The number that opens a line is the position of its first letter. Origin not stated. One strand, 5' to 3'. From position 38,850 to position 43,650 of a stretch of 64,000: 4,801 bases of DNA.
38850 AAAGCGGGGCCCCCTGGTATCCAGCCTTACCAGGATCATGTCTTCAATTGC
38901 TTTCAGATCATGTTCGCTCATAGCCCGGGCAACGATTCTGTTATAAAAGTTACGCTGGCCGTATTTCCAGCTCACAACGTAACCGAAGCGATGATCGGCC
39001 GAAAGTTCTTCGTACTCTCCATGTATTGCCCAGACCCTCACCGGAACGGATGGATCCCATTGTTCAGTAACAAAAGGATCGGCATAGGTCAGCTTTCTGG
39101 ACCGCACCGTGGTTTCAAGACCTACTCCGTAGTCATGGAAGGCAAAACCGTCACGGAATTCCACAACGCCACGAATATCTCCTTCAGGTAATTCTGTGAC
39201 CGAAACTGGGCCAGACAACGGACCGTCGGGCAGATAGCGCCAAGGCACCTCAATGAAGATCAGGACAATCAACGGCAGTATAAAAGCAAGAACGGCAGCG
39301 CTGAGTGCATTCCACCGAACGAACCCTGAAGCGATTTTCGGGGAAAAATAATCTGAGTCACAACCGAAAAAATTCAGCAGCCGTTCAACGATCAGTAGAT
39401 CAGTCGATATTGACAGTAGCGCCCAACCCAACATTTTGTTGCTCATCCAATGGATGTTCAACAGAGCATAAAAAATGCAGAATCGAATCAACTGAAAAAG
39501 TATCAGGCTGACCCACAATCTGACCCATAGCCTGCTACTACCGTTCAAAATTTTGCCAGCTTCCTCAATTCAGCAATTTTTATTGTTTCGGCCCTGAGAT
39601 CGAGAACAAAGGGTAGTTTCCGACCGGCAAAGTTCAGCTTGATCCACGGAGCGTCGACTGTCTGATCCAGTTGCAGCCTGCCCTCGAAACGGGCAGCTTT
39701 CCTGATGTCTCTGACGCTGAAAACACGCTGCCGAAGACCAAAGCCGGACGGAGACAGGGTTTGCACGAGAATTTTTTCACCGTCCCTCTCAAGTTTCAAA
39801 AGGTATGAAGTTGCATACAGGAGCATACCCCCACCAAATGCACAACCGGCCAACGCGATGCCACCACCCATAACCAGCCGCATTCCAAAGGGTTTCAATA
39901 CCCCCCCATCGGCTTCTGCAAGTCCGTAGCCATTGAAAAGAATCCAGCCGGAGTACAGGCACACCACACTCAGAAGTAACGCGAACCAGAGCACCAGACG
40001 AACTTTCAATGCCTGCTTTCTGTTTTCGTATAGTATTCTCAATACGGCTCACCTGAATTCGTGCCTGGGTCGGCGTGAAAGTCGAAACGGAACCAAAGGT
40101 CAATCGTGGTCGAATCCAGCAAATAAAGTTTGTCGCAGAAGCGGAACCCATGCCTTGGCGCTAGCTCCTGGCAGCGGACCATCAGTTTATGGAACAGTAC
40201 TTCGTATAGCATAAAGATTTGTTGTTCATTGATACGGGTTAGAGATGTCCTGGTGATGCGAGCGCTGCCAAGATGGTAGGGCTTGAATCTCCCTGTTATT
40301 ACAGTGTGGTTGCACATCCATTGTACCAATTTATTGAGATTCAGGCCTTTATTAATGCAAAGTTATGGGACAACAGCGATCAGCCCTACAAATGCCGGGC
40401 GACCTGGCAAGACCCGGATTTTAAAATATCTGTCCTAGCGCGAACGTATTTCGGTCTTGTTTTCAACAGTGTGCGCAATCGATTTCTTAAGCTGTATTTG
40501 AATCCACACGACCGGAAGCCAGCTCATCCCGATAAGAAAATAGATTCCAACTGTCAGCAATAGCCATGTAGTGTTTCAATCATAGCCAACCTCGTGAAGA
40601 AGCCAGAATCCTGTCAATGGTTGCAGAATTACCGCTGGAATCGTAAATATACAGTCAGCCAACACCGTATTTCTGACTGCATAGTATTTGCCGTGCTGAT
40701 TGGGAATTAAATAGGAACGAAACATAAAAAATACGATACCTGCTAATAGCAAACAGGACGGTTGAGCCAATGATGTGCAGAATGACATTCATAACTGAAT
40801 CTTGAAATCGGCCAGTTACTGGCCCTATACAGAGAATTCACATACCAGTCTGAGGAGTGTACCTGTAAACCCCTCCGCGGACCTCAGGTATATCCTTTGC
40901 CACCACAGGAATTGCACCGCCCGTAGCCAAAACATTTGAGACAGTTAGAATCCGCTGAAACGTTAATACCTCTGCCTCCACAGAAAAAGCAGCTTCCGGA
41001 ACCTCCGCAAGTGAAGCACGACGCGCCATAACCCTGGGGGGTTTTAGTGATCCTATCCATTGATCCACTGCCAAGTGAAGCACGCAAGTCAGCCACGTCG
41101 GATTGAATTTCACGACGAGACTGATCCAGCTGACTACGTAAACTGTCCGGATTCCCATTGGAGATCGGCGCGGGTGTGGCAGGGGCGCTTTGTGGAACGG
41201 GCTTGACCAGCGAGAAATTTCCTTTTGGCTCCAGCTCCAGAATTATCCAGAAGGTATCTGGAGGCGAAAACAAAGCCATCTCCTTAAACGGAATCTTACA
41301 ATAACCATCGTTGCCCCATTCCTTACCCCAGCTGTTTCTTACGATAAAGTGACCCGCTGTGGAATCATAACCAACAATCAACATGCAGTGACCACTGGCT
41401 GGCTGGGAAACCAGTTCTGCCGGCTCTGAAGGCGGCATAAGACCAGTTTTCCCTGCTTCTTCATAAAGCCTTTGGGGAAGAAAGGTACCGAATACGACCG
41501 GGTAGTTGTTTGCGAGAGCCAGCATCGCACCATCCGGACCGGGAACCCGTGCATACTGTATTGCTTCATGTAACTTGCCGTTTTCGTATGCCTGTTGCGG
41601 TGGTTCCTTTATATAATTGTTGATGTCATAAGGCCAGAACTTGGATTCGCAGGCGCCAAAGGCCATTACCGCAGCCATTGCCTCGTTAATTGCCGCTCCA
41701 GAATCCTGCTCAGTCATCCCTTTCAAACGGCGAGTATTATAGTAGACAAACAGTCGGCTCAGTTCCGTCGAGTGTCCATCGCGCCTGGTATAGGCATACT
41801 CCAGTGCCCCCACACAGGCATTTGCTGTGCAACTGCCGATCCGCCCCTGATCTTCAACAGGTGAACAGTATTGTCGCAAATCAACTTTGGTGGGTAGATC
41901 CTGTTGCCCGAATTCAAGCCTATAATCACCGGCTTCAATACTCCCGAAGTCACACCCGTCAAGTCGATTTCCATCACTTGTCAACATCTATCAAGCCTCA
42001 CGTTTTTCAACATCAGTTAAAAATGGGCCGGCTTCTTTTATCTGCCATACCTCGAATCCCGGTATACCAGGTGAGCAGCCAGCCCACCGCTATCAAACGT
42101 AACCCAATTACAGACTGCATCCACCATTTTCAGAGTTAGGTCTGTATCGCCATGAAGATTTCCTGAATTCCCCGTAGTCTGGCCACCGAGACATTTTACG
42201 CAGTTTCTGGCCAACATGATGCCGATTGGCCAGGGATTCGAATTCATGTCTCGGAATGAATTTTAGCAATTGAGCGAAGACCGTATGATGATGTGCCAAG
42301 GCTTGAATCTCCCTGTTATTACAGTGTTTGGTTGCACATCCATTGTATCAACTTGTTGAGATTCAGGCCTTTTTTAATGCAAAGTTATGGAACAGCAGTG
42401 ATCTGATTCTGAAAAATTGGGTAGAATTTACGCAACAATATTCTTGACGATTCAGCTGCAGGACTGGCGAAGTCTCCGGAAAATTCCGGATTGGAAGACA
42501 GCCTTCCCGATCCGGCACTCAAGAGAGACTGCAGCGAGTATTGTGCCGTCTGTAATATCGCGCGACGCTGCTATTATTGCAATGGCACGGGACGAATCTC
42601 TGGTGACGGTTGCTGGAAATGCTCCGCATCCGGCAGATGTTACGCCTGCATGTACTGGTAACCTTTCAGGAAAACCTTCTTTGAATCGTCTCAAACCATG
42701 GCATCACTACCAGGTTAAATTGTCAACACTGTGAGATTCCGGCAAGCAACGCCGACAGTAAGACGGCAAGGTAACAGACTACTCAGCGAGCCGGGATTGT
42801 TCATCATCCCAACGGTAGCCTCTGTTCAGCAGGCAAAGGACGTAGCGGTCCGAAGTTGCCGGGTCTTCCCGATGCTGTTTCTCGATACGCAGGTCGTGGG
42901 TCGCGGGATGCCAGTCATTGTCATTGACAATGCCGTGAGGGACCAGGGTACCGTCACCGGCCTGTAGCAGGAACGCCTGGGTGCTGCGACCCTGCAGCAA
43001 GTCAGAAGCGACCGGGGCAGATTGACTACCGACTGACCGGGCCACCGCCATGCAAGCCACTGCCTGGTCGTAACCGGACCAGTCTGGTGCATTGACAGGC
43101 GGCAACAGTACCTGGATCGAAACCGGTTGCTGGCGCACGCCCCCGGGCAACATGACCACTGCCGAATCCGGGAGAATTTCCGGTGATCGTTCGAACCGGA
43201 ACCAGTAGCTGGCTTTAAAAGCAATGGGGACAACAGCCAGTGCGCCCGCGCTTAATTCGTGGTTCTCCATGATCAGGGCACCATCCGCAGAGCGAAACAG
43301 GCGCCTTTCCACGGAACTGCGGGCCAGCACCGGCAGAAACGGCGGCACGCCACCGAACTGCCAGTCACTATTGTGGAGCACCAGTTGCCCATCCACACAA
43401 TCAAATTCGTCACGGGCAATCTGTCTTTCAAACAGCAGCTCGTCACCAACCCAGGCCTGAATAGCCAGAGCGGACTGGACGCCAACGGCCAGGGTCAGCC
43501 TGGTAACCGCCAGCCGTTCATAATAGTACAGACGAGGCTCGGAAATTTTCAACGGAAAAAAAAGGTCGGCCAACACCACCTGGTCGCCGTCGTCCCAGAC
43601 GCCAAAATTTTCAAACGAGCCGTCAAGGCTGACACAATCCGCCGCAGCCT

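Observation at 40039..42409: Two degenerate remnants of one IS4-family (DUF4372-type) element in direct orientation bracket the peptidase/DUF2269-fragment cassette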

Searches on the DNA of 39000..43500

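Call 68: search_rna_families(source=window, start=39000, end=43500, threshold=evalue, max_evalue=0.1)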
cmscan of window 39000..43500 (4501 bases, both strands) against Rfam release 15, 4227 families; matches with E-value up to 0.1: 0.
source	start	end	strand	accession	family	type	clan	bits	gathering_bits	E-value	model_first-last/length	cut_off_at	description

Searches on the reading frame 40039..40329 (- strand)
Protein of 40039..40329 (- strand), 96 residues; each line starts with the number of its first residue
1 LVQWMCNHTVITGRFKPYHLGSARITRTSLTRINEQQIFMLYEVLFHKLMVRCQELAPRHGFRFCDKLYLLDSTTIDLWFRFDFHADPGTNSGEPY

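Call 6: search_protein_families(library=pfam, proteins=[window:40039-40329:-], max_evalue=0.01)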
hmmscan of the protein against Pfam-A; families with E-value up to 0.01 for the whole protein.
window:40039-40329:- (96 aa): 0 families

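Call 14: search_dna_similar(query=window:40042-40278:-, collection=plasmids, mode=protein, max_rows=12)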
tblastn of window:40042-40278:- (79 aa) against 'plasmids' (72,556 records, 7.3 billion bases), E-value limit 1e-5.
Records with a match: 40; places in all: 42; records where one place covers at least 80% of the query: 0.
Best place of each record, by identity: <60% 40.
By first word of the organism name: Acinetobacter 39; Pseudodesulfovibrio 1.
By predicted mobility (MOB-suite, as given by PLSDB): mobilizable 29; non-mobilizable 11.
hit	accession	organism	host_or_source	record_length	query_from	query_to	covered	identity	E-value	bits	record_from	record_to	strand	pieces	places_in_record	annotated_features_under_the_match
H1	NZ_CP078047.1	Acinetobacter lwoffii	whole organism,bedside rail in hospital ...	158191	2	61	76%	50.0%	7e-10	60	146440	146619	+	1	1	IS4-like element ISAbe18 family transposase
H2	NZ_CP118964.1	Acinetobacter lwoffii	Type strain bacterial culture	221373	2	61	76%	50.0%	7e-10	60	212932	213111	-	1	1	IS4-like element ISAbe18 family transposase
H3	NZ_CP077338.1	Acinetobacter lwoffii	-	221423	2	61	76%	50.0%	7e-10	60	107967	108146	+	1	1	IS4-like element ISAbe18 family transposase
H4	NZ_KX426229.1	Acinetobacter lwoffii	cell culture,permafrost, Kolyma lowland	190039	2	61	76%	50.0%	8e-10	60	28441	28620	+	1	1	IS4-like element ISAbe18 family transposase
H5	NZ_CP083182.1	Acinetobacter baumannii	Homo sapiens,sputum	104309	1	61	77%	49.2%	7e-12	66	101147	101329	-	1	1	IS4 family transposase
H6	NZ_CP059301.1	Acinetobacter baumannii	Homo sapiens,blood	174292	1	61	77%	49.2%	7e-12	66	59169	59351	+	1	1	IS4 family transposase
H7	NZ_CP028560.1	Acinetobacter sp. WCHA45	Culture,Sewage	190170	1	61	77%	49.2%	7e-12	66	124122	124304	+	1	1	IS4 family transposase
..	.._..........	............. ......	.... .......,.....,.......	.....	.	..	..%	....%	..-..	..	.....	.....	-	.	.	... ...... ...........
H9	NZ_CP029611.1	Acinetobacter pittii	sputum culture,sputum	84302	1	61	77%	49.2%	7e-12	66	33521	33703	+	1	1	IS4 family transposase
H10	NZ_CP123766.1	Acinetobacter pittii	Homo sapiens,sputum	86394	1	61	77%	49.2%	7e-12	66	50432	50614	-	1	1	IS4 family transposase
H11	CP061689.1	Acinetobacter seifertii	Homo sapiens,blood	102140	1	61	77%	49.2%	7e-12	66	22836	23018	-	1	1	IS4 family transposase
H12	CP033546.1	Acinetobacter nosocomialis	Homo sapiens,Bacterial culture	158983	1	61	77%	47.7%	1e-5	72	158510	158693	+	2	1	none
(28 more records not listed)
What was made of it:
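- Tried and rejected: It was repeated correctly in call 14.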

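Call 16: get_annotated_region(hit=H1, flank=1500)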
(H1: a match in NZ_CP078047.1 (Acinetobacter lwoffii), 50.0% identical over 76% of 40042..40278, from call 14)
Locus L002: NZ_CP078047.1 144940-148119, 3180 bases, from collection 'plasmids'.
description: Acinetobacter lwoffii strain AL_065 plasmid pAL_065-3, complete sequence
organism: Acinetobacter lwoffii (NCBI taxid 28090)
taxonomy: Bacteria; Pseudomonadota; Gammaproteobacteria; Moraxellales; Moraxellaceae; Acinetobacter; Acinetobacter lwoffii
host: -; source: whole organism,bedside rail in hospital intensive care unit; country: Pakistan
typing (MOB-suite, as given by PLSDB): mobilizable; replicon rep_cluster_1656; relaxase MOBP,MOBP
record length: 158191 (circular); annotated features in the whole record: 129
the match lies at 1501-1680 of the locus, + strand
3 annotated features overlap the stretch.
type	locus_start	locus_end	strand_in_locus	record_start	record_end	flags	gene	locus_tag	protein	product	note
CDS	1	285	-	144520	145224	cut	-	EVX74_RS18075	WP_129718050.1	IS6-like element IS1007 family transposase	GO:0006313 - DNA transposition [Evidence IEA]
CDS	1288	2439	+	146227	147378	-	-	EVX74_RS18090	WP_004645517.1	IS4-like element ISAbe18 family transposase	GO:0006313 - DNA transposition [Evidence IEA]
CDS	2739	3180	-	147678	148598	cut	-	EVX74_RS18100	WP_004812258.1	copper resistance protein B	GO:0006878 - intracellular copper ion homeostasis [Evidence IEA]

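Call 55: search_protein_families(library=ncbifam, proteins=[L002:1288-2439:+], max_evalue=0.001)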
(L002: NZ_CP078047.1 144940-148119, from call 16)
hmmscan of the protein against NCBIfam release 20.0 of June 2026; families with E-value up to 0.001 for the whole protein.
L002:1288-2439:+ (383 aa): 11 families
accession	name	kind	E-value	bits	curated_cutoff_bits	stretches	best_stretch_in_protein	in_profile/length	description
NF033592.1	transpos_IS4_1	equivalog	4.3e-70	236.4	115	1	17-332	7-329/332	IS4 family transposase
NF049925.1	transpos_IS4_4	equivalog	9e-14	51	250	1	260-351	294-387/449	IS4 family transposase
NF033559.2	transpos_IS1634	equivalog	4.4e-12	45.8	100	1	269-351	361-447/483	IS1634 family transposase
NF033540.2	transpos_IS701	equivalog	8.1e-12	45.1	150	1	258-332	285-360/363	IS701 family transposase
NF049999.1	transpos_IS701_3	equivalog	5.9e-10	38.6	170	1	259-336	285-362/412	IS701 family transposase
NF033591.1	transpos_IS4_2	equivalog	9.9e-10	38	152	1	186-332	120-278/340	IS4 family transposase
NF049921.1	transpos_IS701_2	equivalog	1.7e-08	34.3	250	1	256-336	212-292/318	IS701 family transposase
NF033539.1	transpos_IS1380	equivalog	1.3e-06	27.3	180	1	187-346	210-392/419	IS1380 family transposase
NF033520.1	transpos_IS982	equivalog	1.6e-05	24.6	130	0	149-215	115-182/243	IS982 family transposase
NF041680.1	transp_NF041680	equivalog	0.00026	20.1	440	0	279-337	313-371/439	NF041680 family putative transposase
NF033590.1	transpos_IS4_3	equivalog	0.0007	18.7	160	0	280-338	268-326/405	IS4 family transposase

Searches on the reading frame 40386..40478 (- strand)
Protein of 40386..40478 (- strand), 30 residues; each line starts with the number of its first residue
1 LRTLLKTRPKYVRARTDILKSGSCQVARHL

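Call 32: search_protein_families(library=pfam, proteins=[window:40386-40478:-], max_evalue=1)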
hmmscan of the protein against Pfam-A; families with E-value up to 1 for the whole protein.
window:40386-40478:- (30 aa): 0 families

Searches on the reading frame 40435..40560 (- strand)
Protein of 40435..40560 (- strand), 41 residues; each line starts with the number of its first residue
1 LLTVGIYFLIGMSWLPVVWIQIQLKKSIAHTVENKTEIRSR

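Call 32: search_protein_families(library=pfam, proteins=[window:40435-40560:-], max_evalue=1)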
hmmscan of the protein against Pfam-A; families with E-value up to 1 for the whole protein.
window:40435-40560:- (41 aa): 1 family
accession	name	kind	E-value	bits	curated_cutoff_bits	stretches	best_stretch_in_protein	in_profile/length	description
PF10027.14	DUF2269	-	1e-05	26.1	28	1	2-39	81-118/150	Predicted integral membrane protein (DUF2269)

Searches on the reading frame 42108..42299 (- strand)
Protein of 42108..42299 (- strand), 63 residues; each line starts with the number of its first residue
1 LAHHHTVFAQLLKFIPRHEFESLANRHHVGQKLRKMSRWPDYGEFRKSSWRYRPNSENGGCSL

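Call 6: search_protein_families(library=pfam, proteins=[window:42108-42299:-], max_evalue=0.01)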
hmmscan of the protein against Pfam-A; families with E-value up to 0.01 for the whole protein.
window:42108-42299:- (63 aa): 1 family
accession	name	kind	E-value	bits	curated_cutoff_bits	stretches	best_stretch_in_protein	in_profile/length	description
PF14294.11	DUF4372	-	1.1e-12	48.3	25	1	3-39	1-37/74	Domain of unknown function (DUF4372)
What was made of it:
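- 42183..42400 (-): IS relic B, IS positions 1-218. It comprises the IRL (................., terminus at 42400), the 101-nt leader with its conserved hairpin and SD, the TTG start at 42299, and transposase codons 1-39 (DUF4372 N-terminus). It is truncated between IS positions 218 and ~230. Pfam DUF4372 1.1e-12 (call 6).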
